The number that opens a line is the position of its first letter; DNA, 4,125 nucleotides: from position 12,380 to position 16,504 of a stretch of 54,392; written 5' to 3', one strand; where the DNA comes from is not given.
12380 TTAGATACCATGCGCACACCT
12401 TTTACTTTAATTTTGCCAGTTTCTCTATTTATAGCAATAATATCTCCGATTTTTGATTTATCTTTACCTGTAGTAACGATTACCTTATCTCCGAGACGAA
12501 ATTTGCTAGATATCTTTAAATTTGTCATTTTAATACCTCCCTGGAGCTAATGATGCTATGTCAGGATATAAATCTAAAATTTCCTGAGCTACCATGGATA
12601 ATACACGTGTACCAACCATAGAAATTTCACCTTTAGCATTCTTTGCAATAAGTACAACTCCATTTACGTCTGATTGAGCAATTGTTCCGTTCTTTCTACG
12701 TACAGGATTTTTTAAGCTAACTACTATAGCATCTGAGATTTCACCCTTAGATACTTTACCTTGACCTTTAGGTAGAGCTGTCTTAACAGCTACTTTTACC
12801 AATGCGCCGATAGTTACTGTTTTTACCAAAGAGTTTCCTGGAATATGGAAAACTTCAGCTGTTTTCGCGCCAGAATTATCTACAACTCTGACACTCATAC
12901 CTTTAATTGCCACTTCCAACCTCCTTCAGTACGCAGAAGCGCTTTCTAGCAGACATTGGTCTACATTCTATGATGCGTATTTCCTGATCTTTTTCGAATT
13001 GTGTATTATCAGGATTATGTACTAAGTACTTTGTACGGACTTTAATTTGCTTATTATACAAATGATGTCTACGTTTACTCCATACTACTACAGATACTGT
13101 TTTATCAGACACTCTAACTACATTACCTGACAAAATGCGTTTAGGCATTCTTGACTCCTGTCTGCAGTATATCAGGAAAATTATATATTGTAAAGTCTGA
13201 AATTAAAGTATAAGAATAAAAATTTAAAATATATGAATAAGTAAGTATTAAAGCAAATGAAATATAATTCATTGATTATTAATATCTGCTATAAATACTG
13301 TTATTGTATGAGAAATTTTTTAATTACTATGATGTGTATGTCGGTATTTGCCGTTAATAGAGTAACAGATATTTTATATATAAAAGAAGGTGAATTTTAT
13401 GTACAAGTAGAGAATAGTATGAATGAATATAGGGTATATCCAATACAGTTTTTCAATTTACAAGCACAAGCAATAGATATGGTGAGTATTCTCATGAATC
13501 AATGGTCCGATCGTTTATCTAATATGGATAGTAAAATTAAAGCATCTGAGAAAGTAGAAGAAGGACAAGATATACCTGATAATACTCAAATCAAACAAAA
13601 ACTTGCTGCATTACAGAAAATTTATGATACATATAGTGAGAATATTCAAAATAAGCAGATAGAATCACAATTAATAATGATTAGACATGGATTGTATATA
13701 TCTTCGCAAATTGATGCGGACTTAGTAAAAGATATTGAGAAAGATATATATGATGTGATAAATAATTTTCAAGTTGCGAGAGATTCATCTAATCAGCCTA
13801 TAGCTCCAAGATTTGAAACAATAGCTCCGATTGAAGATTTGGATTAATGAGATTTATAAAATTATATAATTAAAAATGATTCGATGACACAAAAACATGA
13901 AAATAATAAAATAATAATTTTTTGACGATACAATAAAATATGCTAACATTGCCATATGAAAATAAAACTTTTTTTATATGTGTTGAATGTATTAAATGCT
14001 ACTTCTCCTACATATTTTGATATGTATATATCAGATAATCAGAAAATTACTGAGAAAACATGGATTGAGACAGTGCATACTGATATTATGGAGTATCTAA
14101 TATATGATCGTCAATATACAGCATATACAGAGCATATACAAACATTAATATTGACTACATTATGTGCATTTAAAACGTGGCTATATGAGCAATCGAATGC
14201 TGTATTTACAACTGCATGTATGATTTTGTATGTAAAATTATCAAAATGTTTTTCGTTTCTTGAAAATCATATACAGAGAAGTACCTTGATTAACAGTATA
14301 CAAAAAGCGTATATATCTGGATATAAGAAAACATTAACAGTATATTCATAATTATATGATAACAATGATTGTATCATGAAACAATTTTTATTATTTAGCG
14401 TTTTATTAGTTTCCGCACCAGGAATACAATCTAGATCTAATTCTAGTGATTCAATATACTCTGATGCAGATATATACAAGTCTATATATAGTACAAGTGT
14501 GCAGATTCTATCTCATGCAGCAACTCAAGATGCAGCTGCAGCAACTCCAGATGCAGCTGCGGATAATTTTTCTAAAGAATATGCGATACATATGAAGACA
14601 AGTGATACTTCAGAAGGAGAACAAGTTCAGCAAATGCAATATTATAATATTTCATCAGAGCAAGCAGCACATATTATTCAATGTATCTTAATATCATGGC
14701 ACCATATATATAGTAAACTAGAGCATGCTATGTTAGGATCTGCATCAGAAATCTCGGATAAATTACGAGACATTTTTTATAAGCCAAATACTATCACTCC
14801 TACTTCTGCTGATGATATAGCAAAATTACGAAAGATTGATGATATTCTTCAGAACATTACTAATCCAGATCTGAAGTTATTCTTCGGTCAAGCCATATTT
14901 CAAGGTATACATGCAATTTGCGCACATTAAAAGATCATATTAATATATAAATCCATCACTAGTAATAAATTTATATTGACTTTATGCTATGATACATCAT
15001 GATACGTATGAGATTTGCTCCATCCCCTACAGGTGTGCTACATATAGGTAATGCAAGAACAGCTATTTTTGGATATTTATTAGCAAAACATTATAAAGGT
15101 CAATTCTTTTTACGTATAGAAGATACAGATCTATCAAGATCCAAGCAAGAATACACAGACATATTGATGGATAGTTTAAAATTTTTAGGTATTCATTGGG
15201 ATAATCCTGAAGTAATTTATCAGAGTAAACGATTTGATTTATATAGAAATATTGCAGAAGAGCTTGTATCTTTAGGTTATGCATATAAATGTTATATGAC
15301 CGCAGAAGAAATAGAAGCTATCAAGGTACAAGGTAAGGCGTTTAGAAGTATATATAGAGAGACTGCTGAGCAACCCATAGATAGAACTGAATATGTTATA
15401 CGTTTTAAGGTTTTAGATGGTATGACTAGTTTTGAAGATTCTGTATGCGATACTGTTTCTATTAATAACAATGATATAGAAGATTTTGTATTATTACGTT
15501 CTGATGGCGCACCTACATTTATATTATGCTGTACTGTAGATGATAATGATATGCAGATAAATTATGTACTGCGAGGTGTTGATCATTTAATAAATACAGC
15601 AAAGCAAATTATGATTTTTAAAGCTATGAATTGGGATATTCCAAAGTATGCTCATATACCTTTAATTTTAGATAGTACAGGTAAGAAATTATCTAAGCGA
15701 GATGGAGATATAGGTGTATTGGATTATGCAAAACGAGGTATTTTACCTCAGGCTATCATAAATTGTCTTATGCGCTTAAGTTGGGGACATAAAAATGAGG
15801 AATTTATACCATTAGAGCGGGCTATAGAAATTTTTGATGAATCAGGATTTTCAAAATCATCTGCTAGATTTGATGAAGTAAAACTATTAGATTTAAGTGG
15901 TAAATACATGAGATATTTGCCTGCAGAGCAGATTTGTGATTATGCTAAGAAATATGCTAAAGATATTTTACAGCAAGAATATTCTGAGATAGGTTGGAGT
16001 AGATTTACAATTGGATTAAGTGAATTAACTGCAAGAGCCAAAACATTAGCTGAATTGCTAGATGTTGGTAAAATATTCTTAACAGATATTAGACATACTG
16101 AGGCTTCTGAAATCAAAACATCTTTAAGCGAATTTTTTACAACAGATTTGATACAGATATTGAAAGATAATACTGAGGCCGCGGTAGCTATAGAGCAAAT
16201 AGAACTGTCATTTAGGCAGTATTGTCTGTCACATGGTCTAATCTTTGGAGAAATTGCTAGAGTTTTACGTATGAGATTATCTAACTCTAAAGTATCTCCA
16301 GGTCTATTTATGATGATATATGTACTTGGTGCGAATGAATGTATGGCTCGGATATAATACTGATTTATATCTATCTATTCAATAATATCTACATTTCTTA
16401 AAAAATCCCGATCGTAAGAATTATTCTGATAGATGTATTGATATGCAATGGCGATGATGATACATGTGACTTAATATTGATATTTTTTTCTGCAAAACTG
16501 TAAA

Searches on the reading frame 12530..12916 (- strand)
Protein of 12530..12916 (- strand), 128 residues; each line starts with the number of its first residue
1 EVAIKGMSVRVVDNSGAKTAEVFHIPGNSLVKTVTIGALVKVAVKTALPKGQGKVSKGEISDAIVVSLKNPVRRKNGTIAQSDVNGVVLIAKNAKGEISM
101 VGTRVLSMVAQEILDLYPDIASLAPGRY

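Call 56: list_cluster_members(proteins=[window:12530-12916:-, window:12903-13145:-, window:12097-12525:-, window:14999-16354:+, window:16572-17564:+, window:11336-11992:-, window:7039-7503:-, window:18364-18810:-])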
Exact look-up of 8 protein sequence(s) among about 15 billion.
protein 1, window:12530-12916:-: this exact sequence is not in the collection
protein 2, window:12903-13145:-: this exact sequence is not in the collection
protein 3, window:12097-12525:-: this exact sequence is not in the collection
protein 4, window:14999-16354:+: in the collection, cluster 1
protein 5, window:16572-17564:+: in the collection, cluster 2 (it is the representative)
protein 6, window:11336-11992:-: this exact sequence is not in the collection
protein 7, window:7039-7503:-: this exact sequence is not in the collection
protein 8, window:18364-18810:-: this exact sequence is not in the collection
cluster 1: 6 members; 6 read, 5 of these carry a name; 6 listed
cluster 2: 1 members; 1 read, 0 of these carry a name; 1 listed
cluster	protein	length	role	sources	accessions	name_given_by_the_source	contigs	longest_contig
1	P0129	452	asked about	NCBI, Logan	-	-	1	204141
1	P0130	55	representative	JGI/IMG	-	hypothetical protein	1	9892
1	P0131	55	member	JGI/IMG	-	hypothetical protein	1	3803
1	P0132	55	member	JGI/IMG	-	hypothetical protein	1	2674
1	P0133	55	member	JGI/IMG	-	hypothetical protein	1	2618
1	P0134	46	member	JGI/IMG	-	hypothetical protein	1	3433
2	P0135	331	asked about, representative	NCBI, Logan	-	-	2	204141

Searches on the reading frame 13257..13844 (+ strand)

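Call 8: search_protein_families(library=pfam, proteins=[window:13257-13844:+], max_evalue=1)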
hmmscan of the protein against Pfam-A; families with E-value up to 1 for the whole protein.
window:13257-13844:+ (196 aa): 4 families
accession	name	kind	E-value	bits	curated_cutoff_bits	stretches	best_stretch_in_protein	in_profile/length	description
PF21445.3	ADDB_N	-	0.02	14.6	26.6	1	93-138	132-180/290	ADDB, N-terminal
PF20609.3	pAdhesive_17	-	0.031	14.1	27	1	106-174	119-182/289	Putative adhesive domain (group 17)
PF22339.1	YgxA-like_sub_bind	-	0.066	14.1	27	1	116-177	21-81/100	YgxA-like substrate binding domain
PF21233.3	RIOX1_C_WH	-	0.1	13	27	1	46-84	57-94/129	Ribosomal oxygenase 1, C-terminal winged helix domain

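Call 20: search_protein_families(library=ncbifam, proteins=[window:13257-13844:+], max_evalue=1)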
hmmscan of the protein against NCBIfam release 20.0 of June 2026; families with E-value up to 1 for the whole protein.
window:13257-13844:+ (196 aa): 0 families

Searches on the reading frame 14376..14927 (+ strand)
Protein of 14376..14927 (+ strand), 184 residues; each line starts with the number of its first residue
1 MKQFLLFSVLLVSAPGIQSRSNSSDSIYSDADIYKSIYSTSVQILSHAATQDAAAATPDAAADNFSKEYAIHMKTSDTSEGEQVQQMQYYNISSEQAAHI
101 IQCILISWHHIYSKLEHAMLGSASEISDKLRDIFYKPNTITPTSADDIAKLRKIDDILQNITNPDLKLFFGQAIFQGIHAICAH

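Call 8: search_protein_families(library=pfam, proteins=[window:14376-14927:+], max_evalue=1)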
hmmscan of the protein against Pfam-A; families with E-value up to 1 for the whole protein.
window:14376-14927:+ (184 aa): 2 families
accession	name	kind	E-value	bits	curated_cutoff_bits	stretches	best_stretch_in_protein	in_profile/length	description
PF24892.1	UTP6_C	-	0.055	13.8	27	1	35-159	63-187/261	U3 small nucleolar RNA-associated protein 6 C-terminal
PF19945.4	DUF6407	-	0.14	13.2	25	1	63-128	6-76/96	Family of unknown function (DUF6407)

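Call 10: find_encoding_contigs(protein=window:14376-14927:+, flank=3000, max_places=6)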
Protein window:14376-14927:+ (184 aa): 2 contigs read that carry it; 1 place shown.
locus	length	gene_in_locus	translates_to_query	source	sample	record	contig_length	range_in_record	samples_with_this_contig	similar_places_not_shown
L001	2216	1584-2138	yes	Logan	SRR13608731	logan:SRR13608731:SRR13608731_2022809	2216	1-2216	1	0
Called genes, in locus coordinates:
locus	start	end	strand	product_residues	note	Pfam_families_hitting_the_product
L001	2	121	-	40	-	?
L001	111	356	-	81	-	PF00366:Ribosomal_S17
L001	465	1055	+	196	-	-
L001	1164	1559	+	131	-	-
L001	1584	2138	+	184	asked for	-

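Call 17: find_homologous_proteins(query=window:14376-14927:+, max_evalue=0.01)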
Query window:14376-14927:+ (184 aa): 1 proteins with E <= 0.01 among 47 candidates.
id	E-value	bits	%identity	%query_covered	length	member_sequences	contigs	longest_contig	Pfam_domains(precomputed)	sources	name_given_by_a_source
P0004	1.4e-113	395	100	100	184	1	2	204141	-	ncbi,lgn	-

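Call 20: search_protein_families(library=ncbifam, proteins=[window:14376-14927:+], max_evalue=1)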
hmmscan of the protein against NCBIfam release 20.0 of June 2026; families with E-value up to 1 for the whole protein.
window:14376-14927:+ (184 aa): 1 family
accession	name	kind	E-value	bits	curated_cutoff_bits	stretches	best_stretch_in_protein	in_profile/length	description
NF047498.1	LIC_12616_fam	subfamily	0.046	13.4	28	1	12-74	39-102/153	phage neck terminator protein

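Call 32: predict_structure(protein=window:14376-14927:+)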
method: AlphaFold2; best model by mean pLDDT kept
length: 184 residues; sequences in the alignment: 1
mean_pLDDT: 46.5   pTM: 0.42
mean pLDDT of the five models: 46.5, 44.5, 36.4, 36.0, 35.4
residues with pLDDT >= 90: 0; 70-90: 5; 50-70: 66; < 50: 113
segments of 3 or more residues with pLDDT < 50: 1-92, 110-115, 117-119, 137-142, 179-184
pLDDT, mean of each block of 10 residues (from residue 1): 31 34 33 38 47 40 35 33 36 51 54 49 65 55 54 66 63 54 38
secondary structure, 60 per line:
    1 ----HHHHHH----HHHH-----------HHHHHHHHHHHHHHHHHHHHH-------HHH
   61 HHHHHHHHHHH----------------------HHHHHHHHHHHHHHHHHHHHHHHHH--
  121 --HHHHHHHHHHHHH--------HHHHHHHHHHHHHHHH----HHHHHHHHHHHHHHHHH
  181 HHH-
elements in order: H5-10 H15-18 H30-50 H58-71 H94-118 H123-135 H144-159 H164-183

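Call 39: search_solved_structures(query=window:14376-14927:+, max_evalue=10)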
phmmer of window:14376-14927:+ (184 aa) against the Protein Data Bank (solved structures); distinct sequences matched with E-value up to 10: 0.

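Call 79: fold_search(model_id=the predicted structure, library=pdb)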
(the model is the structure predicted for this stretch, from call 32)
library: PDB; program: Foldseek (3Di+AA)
matches with E <= 10: 93; with E <= 0.001: 0
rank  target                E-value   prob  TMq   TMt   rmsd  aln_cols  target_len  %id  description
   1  1aep                  1.2e+00  0.66  0.41  0.48  10.1       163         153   12  MOLECULAR STRUCTURE OF AN APOLIPOPROTEIN DETERMINED AT 2.5-ANGSTROMS RESOLUTION (released 1994-01-31)
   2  9div_C                1.4e+00  0.10  0.19  0.23  14.2       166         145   11  The crystal structure of de novo designed ChuA binding protein C8 (released 2025-05-21)
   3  3d48_P                1.6e+00  0.11  0.22  0.24  15.8       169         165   12  Crystal structure of a prolactin receptor antagonist bound to the extracellular domain of the prolactin receptor (released 2008-06-03)
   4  3n06_A                1.6e+00  0.08  0.20  0.20  16.1       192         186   12  A mutant human Prolactin receptor antagonist H27A in complex with the extracellular domain of the human prolactin rece (released 2010-09-29)
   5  3n0p_A                1.9e+00  0.05  0.15  0.15  15.2       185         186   10  A mutant human Prolactin receptor antagonist H30A in complex with the extracellular domain of the human prolactin rece (released 2010-09-29)
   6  6zdw_BBB              2.3e+00  0.07  0.18  0.21  15.3       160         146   11  Crystal structure of the ribonuclease core of R3B2 (released 2021-03-31)
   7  9div_B                2.7e+00  0.11  0.20  0.26  14.2       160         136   13  The crystal structure of de novo designed ChuA binding protein C8 (released 2025-05-21)
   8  6dg5_A                3.0e+00  0.13  0.18  0.33  12.6        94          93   13  Structure of a de novo designed Interleukin-2/Interleukin-15 mimetic complex with IL-2Rb and IL-2Rg (released 2019-01-16)
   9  6weo_2                3.0e+00  0.12  0.24  0.29  13.3       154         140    9  IL-22 Signaling Complex with IL-22R1 and IL-10Rbeta (released 2021-04-28)
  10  3ncb_A                3.0e+00  0.04  0.15  0.15  14.6       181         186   10  A mutant human Prolactin receptor antagonist H180A in complex with the extracellular domain of the human prolactin rec (released 2010-09-29)
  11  2jxn_MODEL_1_A        3.1e+00  0.06  0.15  0.20  16.9       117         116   14  Solution Structure of S. cerevisiae PDCD5-like Protein Ymr074cp (released 2008-12-02)
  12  8d74_D                3.1e+00  0.04  0.17  0.17  16.1       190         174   12  Cryo-EM structure of human CNTF signaling complex: model containing the interaction core region (released 2023-03-29)
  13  8yyu_A                3.1e+00  0.04  0.17  0.08  16.9       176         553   14  A tetrameric STAT1-DNA complex (released 2025-03-26)
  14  6yli_A                3.3e+00  0.10  0.25  0.28  13.0       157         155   11  Crystal structure of human bcl-xL bound to trichoplax adhaerens trBak BH3 (released 2021-03-17)
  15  8hki_H                3.3e+00  0.04  0.16  0.13  15.2       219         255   11  Human TRiC open state (released 2023-12-13)
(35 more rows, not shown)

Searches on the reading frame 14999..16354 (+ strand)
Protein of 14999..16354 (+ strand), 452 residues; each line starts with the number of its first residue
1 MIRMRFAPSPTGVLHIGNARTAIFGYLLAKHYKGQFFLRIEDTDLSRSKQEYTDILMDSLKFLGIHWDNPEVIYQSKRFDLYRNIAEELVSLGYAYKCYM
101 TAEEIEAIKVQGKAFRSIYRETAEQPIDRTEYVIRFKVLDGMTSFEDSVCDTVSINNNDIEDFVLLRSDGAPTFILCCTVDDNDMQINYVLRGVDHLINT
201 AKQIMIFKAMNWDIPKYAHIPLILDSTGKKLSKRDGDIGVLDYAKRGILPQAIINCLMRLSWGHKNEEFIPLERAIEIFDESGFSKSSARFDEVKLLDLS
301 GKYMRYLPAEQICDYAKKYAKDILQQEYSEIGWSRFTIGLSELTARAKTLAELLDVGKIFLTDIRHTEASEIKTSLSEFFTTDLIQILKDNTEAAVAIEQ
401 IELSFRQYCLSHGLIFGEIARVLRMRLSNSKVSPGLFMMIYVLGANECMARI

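Call 89: find_related_loci(query=window:14999-16354:+, collection=metagenome_contigs, flank=6000)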
Query window:14999-16354:+ (452 aa) in metagenome_contigs; peptide patterns used: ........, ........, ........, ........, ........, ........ (x = any residue, [..] = any of these).
12 stretches matched a pattern; 1 encode a relative of the query (tblastn E <= 1e-3); 1 distinct loci.
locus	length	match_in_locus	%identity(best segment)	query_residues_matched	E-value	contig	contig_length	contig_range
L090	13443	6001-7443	34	2-452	3e-68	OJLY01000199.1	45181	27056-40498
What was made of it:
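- Tried and rejected: A GluRS scan of JGI metagenomes found one unrelated locus at 34% identity, so island B could not be compared across relatives (call 89).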
